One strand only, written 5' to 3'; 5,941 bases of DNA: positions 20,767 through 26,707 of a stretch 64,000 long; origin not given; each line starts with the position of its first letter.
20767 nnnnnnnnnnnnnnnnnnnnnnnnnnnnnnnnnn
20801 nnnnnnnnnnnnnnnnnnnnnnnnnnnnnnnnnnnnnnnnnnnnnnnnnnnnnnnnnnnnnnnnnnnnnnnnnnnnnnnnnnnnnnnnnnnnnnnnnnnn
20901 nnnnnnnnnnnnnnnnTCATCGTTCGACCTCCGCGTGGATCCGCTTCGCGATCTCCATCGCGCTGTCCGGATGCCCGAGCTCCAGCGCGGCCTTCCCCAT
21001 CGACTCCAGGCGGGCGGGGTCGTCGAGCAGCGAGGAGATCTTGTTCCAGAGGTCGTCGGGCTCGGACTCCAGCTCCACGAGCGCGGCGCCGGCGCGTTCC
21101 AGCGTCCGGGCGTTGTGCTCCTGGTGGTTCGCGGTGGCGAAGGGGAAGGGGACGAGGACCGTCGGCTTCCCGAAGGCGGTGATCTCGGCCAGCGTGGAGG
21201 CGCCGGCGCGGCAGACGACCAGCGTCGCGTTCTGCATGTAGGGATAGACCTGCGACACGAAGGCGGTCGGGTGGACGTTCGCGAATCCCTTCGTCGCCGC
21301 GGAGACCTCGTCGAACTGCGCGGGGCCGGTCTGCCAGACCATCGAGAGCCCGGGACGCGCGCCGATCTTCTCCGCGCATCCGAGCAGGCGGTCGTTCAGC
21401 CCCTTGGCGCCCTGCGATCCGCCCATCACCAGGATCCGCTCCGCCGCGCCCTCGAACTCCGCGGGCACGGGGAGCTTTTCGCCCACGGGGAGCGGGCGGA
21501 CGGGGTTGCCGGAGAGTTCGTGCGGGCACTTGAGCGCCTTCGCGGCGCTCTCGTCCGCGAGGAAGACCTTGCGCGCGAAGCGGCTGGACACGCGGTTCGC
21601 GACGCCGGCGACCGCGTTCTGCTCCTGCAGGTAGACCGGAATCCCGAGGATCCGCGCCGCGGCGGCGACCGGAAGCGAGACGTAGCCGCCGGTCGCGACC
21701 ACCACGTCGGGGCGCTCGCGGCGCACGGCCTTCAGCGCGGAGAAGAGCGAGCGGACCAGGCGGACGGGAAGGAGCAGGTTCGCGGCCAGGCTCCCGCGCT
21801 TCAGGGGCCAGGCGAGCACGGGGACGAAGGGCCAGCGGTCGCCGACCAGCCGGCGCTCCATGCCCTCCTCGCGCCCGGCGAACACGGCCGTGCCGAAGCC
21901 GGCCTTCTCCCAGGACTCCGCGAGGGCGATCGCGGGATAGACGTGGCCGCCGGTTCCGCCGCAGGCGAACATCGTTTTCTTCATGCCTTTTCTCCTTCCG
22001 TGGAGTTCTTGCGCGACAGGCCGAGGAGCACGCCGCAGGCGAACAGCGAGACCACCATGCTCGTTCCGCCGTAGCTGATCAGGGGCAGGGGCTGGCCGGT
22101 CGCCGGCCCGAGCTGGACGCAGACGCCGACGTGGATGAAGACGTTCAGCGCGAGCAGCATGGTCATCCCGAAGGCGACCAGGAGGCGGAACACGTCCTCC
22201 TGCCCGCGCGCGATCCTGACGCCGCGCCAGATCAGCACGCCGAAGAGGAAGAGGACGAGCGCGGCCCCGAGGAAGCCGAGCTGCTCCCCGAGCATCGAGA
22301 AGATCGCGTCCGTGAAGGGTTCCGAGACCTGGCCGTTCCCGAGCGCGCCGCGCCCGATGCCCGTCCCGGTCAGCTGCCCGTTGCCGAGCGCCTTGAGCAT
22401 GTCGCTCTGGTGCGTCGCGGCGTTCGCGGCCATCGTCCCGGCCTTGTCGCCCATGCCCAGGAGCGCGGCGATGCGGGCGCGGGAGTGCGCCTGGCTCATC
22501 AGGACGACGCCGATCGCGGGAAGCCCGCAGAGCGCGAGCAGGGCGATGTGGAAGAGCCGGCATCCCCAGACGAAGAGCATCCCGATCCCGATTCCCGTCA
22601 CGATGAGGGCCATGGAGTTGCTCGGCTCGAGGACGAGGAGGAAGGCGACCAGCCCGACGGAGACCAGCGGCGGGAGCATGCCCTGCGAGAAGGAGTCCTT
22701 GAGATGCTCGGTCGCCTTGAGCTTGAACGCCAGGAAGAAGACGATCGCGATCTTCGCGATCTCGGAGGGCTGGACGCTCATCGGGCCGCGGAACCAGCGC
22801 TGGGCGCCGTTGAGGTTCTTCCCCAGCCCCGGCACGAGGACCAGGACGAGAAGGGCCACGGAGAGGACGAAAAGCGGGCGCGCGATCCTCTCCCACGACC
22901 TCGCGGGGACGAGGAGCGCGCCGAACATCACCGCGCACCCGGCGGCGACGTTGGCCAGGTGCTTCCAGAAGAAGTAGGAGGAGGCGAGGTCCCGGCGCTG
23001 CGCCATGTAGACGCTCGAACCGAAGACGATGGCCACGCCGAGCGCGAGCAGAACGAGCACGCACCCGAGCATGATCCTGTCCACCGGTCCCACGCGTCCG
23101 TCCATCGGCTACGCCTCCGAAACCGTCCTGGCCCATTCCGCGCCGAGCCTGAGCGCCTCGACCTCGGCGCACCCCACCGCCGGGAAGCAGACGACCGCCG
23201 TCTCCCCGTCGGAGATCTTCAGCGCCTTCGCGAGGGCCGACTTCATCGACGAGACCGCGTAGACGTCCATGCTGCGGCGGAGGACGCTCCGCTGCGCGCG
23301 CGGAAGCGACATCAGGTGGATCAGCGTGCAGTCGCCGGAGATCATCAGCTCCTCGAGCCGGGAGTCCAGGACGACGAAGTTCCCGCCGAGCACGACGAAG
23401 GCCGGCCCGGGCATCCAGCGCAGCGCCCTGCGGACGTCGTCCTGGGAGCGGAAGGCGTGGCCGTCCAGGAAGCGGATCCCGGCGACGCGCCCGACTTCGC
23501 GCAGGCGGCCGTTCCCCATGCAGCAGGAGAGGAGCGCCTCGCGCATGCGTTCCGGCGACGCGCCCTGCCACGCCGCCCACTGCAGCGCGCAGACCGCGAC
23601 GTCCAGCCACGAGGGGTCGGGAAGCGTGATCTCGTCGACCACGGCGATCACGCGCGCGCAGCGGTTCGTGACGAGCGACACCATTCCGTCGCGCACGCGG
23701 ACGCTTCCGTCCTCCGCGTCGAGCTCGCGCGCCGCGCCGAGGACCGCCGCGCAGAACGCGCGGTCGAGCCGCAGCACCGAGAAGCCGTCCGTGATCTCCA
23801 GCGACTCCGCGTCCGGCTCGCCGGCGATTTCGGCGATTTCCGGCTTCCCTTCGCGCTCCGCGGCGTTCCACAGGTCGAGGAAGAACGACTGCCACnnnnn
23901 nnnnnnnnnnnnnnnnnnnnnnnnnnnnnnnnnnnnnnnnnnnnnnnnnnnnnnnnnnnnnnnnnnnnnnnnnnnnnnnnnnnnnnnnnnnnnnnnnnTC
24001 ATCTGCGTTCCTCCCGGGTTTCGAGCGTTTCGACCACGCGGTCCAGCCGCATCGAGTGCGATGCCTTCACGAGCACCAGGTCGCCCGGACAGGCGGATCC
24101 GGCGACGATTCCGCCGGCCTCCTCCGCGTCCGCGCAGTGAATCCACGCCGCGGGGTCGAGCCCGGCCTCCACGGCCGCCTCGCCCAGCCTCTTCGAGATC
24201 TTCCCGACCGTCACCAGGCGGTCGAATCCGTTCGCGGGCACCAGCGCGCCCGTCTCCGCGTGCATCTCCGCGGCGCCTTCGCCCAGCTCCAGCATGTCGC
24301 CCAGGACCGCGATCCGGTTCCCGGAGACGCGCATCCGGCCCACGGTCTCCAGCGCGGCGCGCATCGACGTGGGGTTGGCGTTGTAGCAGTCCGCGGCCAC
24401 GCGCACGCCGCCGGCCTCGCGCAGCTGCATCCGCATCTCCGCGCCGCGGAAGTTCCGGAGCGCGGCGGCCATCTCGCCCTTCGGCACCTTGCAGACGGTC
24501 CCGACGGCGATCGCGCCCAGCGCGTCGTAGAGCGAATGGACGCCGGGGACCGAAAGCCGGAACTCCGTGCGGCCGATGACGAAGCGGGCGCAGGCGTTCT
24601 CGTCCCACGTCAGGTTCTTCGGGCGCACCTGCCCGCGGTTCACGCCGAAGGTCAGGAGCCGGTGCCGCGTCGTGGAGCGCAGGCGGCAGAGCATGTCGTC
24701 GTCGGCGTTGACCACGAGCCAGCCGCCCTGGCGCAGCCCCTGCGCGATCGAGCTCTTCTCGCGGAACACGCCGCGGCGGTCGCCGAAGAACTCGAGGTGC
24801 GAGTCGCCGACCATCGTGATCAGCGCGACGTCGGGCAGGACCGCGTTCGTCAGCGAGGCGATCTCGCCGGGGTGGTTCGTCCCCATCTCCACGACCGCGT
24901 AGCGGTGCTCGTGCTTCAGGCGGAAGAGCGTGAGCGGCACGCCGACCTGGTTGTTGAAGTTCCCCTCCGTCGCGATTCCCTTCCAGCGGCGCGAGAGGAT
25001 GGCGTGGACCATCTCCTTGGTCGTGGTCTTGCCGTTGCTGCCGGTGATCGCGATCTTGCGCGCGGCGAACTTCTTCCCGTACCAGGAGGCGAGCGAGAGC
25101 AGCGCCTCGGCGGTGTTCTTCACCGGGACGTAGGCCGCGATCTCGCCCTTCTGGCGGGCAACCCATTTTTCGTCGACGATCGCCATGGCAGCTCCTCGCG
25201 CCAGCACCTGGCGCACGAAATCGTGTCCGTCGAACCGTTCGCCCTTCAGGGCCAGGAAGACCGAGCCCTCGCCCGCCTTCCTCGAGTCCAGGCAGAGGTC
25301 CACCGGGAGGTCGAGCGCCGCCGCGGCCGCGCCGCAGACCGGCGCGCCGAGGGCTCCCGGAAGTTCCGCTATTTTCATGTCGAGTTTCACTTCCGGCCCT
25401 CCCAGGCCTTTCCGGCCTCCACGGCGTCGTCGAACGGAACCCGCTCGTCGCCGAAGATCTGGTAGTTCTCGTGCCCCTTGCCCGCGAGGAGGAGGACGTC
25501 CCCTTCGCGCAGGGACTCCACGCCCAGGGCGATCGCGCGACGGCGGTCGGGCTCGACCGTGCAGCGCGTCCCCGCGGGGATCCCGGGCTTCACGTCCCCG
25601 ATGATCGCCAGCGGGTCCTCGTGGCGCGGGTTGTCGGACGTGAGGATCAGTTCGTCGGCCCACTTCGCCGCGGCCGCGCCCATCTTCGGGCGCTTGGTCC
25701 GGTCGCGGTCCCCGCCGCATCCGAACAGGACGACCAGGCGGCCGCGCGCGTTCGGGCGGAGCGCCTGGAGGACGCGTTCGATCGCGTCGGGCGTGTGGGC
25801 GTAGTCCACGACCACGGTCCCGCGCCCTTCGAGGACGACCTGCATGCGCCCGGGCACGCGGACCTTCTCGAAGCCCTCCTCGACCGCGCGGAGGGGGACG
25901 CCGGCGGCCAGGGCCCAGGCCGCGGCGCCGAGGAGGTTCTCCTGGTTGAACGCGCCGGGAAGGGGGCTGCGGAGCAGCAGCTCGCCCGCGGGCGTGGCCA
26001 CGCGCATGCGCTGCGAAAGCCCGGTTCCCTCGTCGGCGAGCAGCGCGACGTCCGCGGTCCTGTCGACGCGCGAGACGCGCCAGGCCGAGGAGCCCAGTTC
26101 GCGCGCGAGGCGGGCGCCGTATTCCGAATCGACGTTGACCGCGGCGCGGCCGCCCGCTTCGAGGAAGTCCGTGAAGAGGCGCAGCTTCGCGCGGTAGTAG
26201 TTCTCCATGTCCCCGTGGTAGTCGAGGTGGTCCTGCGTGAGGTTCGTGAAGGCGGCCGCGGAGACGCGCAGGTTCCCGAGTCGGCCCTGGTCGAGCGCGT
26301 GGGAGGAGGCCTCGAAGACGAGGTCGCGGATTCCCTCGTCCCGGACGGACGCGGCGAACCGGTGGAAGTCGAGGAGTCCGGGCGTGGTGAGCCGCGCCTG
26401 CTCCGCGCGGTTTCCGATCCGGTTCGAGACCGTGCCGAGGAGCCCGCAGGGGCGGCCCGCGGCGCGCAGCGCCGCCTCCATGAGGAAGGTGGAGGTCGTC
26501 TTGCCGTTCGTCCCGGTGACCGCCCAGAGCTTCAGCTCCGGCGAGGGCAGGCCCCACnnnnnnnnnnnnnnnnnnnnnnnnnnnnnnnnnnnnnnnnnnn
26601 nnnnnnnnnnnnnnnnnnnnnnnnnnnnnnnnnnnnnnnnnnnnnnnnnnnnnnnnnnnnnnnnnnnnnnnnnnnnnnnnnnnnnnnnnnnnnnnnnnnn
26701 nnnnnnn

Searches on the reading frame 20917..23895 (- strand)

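Call 98: search_protein_families(library=pfam, proteins=[window:20917-23895:-], max_evalue=0.0001)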
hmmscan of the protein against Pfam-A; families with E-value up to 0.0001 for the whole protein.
window:20917-23895:- (992 aa): 2 families
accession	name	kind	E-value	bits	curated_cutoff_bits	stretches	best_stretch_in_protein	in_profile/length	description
PF04101.22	Glyco_tran_28_C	-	1.4e-35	123.2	22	1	821-979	2-163/166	Glycosyltransferase family 28 C-terminal domain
PF03033.26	Glyco_transf_28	-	9.2e-28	97.5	26.2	1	642-778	2-138/139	Glycosyltransferase family 28 N-terminal domain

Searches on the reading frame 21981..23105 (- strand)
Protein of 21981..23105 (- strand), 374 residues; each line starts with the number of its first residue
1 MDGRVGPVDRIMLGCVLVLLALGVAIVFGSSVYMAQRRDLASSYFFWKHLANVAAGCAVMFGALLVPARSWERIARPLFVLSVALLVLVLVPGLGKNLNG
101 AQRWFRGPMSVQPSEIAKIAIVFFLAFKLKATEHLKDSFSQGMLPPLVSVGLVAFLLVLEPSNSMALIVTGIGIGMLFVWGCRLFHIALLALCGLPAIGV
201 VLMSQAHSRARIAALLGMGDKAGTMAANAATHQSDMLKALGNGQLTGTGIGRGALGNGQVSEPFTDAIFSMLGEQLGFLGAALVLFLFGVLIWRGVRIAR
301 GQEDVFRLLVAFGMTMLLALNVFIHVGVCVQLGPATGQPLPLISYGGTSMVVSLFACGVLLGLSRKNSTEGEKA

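Call 56: search_protein_families(library=pfam, proteins=[window:21981-23105:-], max_evalue=0.001)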
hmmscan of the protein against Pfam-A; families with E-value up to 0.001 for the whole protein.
window:21981-23105:- (374 aa): 1 family
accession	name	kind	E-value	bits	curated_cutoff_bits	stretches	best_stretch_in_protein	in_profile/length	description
PF01098.24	FTSW_RODA_SPOVE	-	1.8e-71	241.4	26.4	1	11-367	3-354/356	Cell cycle protein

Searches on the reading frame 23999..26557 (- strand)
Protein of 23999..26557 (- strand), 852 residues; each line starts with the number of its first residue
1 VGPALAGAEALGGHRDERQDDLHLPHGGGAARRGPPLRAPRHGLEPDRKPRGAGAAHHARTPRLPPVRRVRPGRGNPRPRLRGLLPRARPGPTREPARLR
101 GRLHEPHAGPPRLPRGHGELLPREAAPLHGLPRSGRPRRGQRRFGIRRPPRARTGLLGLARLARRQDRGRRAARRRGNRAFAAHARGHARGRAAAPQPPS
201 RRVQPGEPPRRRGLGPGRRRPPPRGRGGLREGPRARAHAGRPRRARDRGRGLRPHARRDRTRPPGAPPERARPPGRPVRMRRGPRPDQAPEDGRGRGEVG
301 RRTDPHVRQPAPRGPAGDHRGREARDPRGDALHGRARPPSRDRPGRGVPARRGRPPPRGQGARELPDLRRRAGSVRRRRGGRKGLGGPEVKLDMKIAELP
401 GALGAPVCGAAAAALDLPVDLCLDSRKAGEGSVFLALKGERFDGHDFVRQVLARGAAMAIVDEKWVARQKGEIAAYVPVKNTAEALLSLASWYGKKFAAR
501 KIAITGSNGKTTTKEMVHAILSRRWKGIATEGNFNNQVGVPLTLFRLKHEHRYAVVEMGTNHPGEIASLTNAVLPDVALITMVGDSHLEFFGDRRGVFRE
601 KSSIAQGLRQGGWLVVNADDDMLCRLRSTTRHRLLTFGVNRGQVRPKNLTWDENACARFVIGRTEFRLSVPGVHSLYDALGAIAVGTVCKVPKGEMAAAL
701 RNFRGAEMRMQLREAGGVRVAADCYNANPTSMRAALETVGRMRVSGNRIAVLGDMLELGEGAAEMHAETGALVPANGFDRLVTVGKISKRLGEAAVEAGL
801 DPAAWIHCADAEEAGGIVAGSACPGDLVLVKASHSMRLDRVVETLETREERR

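Call 98: search_protein_families(library=pfam, proteins=[window:23999-26557:-], max_evalue=0.0001)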
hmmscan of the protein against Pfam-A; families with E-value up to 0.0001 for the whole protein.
window:23999-26557:- (852 aa): 3 families
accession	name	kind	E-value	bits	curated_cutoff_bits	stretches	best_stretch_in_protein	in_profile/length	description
PF08245.18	Mur_ligase_M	-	1.1e-39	136.9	24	1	504-685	1-199/200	Mur ligase middle domain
PF02875.26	Mur_ligase_C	-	1.1e-20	75.2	28.4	1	708-833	1-126/127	Mur ligase, glutamate ligase domain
PF01225.30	Mur_ligase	-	1.7e-08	35.1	21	1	423-491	7-92/95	Mur ligase family, catalytic domain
